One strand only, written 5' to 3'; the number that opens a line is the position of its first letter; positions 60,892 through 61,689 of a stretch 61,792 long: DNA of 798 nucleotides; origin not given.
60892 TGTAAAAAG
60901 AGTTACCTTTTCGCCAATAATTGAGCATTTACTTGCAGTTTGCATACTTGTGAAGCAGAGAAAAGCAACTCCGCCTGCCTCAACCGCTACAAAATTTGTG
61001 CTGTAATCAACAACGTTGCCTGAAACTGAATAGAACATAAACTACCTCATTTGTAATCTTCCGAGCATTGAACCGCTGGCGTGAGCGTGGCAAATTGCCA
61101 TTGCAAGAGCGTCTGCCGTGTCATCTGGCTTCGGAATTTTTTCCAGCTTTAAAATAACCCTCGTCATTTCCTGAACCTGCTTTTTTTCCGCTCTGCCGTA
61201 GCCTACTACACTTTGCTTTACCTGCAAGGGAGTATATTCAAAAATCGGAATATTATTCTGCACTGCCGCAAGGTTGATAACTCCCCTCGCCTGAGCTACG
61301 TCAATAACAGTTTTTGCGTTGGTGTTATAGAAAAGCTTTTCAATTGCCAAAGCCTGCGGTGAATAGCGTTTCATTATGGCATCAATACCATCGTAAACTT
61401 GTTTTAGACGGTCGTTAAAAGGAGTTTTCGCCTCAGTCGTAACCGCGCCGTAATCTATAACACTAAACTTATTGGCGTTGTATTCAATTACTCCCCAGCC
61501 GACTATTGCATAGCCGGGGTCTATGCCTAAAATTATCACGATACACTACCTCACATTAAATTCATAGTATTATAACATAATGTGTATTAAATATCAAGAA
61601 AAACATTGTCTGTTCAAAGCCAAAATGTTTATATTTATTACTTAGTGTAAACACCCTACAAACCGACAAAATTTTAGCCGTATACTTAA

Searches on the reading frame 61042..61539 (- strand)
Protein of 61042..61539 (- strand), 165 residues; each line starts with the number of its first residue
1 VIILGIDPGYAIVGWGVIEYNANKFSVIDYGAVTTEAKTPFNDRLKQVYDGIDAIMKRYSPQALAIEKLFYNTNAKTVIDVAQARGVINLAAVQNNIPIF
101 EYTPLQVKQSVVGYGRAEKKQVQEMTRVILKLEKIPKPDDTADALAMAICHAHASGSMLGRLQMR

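Call 83: find_encoding_contigs(protein=window:61042-61539:-, flank=10000, max_places=3)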
Protein window:61042-61539:- (165 aa): 4 contigs read that carry it; 3 places shown.
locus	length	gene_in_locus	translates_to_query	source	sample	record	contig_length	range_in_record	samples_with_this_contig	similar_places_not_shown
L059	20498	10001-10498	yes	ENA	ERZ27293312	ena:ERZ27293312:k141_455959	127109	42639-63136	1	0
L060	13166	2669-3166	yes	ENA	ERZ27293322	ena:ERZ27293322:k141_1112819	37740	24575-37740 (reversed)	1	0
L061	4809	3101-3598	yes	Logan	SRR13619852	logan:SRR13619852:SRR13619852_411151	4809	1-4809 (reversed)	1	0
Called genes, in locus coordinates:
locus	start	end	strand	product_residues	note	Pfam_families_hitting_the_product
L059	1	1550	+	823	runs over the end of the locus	PF02837:Glyco_hydro_2_N (weak), PF22666:Glyco_hydro_2_N2, PF17786:Mannosidase_ig, PF17753:Ig_mannosidase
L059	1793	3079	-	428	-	PF00919:UPF0004, PF04055:Radical_SAM, PF01938:TRAM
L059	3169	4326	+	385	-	PF00768:Peptidase_S11, PF13354:Beta-lactamase2, PF07943:PBP5_C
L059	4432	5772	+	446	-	PF00342:PGI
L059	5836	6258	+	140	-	-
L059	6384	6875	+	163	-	PF02620:YceD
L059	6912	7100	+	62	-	PF01783:Ribosomal_L32p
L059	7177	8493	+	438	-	PF19238:Radical_SAM_2, PF04055:Radical_SAM, PF04459:DUF512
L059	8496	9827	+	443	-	PF00005:ABC_tran (faint), PF00009:GTP_EFTU, PF01926:MMR_HSR1, PF02421:FeoB_N, PF00009:GTP_EFTU, PF01926:MMR_HSR1, PF02421:FeoB_N, PF14714:KH_dom-like, +5 more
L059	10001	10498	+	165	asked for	PF02075:RuvC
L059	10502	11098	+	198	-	PF01330:RuvA_N, PF14520:HHH_5, PF07499:RuvA_C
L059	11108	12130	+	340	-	PF06068:TIP49 (faint), PF01078:Mg_chelatase (faint), PF05496:RuvB_N, PF13191:AAA_16 (faint), PF00004:AAA, PF07728:AAA_5, PF17864:AAA_lid_4, PF05491:WHD_RuvB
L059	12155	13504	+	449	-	PF02878:PGM_PMM_I, PF02879:PGM_PMM_II, PF02880:PGM_PMM_III, PF00408:PGM_PMM_IV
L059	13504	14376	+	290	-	PF10672:Methyltrans_SAM, PF03602:Cons_hypoth95 (weak)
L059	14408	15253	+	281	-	PF00005:ABC_tran, PF02463:SMC_N, PF13304:AAA_21 (faint)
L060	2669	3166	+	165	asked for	PF02075:RuvC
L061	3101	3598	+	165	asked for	PF02075:RuvC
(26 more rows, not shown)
